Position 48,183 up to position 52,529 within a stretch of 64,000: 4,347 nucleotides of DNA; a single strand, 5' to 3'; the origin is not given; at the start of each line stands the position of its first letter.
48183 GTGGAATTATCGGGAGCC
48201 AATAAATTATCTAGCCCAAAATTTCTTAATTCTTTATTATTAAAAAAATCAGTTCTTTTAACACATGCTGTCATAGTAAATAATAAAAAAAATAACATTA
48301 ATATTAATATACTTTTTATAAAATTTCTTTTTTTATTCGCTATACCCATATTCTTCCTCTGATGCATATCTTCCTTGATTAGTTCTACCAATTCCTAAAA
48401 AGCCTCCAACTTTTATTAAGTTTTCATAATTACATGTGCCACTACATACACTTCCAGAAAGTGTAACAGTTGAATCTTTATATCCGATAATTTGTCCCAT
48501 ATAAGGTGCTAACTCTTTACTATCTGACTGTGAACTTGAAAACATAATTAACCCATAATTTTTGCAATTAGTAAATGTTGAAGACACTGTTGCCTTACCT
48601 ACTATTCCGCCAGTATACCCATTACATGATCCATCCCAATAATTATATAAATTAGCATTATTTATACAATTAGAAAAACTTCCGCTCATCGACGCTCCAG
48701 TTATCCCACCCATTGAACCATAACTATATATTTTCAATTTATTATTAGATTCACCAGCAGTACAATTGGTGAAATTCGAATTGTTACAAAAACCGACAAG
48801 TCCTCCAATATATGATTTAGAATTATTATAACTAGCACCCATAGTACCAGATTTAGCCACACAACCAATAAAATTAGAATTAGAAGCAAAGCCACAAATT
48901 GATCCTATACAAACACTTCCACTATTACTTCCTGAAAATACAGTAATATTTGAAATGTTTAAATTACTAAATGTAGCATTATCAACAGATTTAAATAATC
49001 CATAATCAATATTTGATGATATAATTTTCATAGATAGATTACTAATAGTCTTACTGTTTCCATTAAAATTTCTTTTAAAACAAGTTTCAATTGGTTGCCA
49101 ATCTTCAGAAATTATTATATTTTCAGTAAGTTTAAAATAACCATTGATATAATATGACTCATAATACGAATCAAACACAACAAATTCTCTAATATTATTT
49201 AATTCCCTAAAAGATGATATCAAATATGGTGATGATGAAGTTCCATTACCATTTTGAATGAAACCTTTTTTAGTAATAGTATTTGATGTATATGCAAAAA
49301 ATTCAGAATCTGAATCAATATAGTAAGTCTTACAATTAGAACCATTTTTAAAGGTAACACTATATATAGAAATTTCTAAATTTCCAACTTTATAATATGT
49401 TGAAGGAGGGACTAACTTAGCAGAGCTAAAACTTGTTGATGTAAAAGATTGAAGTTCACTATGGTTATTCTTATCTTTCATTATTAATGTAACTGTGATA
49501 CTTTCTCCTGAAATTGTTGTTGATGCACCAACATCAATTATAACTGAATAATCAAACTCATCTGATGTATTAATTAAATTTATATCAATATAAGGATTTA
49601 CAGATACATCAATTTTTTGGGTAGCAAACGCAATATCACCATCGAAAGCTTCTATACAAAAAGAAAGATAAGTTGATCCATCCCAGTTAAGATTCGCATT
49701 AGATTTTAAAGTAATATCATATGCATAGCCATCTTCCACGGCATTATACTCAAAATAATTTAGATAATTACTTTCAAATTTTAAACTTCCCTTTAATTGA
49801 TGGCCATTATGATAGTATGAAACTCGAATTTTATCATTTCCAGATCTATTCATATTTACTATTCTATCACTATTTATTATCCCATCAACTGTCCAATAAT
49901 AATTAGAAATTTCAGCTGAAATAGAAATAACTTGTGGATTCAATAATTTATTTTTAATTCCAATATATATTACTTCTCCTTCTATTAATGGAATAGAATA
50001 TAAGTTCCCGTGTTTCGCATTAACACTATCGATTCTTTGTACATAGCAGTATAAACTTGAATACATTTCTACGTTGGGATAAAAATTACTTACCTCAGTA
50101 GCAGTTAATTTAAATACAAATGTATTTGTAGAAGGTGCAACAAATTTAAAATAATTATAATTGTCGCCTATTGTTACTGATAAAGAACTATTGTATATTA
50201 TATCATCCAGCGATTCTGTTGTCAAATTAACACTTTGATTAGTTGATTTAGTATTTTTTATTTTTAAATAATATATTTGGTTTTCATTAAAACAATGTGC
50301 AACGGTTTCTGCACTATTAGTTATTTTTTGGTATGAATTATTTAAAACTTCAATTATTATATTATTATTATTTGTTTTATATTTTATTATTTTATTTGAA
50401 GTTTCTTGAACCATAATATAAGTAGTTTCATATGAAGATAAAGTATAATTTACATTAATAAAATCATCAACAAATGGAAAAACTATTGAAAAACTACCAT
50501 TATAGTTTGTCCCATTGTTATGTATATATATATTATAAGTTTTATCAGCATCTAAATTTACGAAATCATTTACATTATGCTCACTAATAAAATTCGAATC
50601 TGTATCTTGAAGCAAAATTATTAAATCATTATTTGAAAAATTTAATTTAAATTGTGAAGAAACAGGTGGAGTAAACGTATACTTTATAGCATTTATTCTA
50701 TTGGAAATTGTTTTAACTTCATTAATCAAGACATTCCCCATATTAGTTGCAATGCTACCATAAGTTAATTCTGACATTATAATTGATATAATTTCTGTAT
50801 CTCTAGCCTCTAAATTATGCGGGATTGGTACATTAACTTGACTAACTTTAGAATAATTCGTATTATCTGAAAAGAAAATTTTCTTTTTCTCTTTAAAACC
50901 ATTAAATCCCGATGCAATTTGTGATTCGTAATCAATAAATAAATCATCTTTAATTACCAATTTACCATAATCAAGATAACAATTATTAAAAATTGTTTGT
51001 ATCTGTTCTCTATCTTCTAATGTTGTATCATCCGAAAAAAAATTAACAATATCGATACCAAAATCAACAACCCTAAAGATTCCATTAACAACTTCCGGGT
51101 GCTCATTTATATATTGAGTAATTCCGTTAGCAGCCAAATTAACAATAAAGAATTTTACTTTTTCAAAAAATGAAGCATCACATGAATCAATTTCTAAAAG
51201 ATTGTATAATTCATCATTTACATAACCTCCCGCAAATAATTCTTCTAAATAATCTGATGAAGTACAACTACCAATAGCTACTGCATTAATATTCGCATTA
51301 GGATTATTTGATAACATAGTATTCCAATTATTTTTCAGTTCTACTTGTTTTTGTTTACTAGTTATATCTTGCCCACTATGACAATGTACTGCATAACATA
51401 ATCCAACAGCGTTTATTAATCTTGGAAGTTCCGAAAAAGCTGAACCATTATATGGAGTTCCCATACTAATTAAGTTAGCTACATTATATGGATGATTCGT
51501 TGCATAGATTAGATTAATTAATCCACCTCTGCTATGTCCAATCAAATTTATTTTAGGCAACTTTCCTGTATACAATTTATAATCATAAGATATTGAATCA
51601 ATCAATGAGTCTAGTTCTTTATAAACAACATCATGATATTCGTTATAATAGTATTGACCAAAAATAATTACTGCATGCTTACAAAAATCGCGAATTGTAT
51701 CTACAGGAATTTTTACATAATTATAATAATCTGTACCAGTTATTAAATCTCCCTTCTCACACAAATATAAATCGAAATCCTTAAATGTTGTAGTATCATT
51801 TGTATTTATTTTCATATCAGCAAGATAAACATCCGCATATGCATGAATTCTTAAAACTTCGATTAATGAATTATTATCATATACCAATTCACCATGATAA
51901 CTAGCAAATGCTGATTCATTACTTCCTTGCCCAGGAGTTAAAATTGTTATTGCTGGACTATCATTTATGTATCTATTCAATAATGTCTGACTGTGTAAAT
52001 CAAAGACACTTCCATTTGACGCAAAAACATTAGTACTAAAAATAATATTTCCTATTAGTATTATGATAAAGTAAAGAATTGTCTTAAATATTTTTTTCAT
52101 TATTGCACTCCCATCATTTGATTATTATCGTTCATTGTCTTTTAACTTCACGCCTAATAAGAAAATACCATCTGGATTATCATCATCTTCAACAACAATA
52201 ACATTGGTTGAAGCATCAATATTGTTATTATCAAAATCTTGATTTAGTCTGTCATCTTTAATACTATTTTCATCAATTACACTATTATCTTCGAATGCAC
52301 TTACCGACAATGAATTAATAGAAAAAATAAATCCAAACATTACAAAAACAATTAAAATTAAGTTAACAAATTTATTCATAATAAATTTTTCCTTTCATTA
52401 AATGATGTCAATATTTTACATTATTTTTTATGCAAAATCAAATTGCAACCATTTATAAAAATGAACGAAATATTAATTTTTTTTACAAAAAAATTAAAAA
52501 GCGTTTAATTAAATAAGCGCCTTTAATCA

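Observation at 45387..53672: Candidate undescribed module: regulator, secreted pro-peptide, giant hydrolase/GLUG surface protein, overlapping lipoprotein and MacB-type ABC/FtsX transporter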

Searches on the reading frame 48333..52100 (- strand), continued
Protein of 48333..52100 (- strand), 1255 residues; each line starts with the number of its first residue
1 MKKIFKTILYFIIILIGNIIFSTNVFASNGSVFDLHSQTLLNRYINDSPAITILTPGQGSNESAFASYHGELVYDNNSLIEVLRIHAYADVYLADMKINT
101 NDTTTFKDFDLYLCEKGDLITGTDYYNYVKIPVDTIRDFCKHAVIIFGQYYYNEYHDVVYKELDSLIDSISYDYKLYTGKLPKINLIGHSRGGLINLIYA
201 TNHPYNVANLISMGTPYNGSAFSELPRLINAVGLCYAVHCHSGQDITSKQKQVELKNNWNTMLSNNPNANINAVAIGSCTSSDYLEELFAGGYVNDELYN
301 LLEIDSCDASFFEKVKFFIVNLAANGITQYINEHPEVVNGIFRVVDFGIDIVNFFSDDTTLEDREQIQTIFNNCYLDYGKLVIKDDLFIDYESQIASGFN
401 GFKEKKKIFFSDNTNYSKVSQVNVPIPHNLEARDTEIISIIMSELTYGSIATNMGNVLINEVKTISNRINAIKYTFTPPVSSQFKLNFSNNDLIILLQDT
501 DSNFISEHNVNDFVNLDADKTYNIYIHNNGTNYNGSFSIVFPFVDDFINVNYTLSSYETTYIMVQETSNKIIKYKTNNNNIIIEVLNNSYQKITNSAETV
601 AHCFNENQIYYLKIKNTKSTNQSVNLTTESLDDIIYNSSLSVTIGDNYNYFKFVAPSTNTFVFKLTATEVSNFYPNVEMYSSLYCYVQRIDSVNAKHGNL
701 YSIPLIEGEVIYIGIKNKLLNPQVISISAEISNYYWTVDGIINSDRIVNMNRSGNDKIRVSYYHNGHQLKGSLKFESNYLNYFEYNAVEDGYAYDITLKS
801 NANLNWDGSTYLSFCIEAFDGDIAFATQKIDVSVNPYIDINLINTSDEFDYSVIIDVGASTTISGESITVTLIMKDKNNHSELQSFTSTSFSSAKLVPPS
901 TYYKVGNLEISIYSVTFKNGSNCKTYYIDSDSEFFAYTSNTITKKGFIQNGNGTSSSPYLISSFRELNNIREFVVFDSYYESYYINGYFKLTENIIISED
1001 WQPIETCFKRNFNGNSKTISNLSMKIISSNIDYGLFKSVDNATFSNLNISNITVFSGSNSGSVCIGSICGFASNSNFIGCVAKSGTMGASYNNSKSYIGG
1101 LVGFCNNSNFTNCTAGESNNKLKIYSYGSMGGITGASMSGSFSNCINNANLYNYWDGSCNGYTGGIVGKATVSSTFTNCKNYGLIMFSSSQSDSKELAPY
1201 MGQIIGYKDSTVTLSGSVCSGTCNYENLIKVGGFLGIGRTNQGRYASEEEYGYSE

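Call 100: find_related_loci(query=A1, collection=viral_contigs, flank=6000)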
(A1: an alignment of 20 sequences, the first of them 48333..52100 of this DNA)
Query A1 (1255 aa) in viral_contigs; peptide patterns used: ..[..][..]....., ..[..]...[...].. (x = any residue, [..] = any of these).
10 stretches matched a pattern, but none encodes a relative of the query by tblastn (E <= 1e-3).

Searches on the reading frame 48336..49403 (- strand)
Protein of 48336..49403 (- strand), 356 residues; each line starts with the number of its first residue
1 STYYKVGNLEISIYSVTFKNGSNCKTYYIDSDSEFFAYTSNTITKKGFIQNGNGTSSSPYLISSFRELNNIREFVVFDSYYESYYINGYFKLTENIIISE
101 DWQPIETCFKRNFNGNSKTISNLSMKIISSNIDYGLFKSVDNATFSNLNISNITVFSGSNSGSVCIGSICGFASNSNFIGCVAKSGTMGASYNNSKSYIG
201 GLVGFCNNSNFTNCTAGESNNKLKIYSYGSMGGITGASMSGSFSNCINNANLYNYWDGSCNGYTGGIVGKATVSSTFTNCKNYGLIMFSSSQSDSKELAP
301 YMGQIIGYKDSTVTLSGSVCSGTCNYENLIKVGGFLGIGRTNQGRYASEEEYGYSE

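Call 41: search_protein_families(library=pfam, proteins=[window:48336-49403:-], max_evalue=1)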
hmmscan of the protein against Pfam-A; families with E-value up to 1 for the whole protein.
window:48336-49403:- (356 aa): 1 family
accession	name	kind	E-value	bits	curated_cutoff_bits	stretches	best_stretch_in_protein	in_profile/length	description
PF07581.17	Glug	-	0.01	16.7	20.5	2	197-216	3-23/28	The GLUG motif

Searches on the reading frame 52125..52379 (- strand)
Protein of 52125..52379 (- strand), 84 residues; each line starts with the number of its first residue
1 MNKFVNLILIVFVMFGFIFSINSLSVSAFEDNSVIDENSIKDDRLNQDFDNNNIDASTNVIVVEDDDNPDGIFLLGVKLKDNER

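Call 4: search_protein_families(library=pfam, proteins=[window:52125-52379:-], max_evalue=0.01)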
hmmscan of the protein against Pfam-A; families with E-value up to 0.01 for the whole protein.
window:52125-52379:- (84 aa): 0 families

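Call 5: search_protein_families(library=ncbifam, proteins=[window:52125-52379:-], max_evalue=0.01)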
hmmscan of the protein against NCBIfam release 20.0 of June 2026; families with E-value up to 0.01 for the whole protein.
window:52125-52379:- (84 aa): 0 families

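Call 71: search_protein_families(library=padloc, proteins=[window:52125-52379:-], max_evalue=0.01)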
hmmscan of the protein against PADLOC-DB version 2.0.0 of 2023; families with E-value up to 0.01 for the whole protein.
window:52125-52379:- (84 aa): 0 families

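Call 72: search_protein_families(library=phrogs, proteins=[window:52125-52379:-], max_evalue=0.01)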
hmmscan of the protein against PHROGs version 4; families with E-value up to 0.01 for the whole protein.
window:52125-52379:- (84 aa): 1 family
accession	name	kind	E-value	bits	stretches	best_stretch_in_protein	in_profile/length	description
phrog_29597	-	unknown function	0.00085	19.9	1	1-57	1-60/234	-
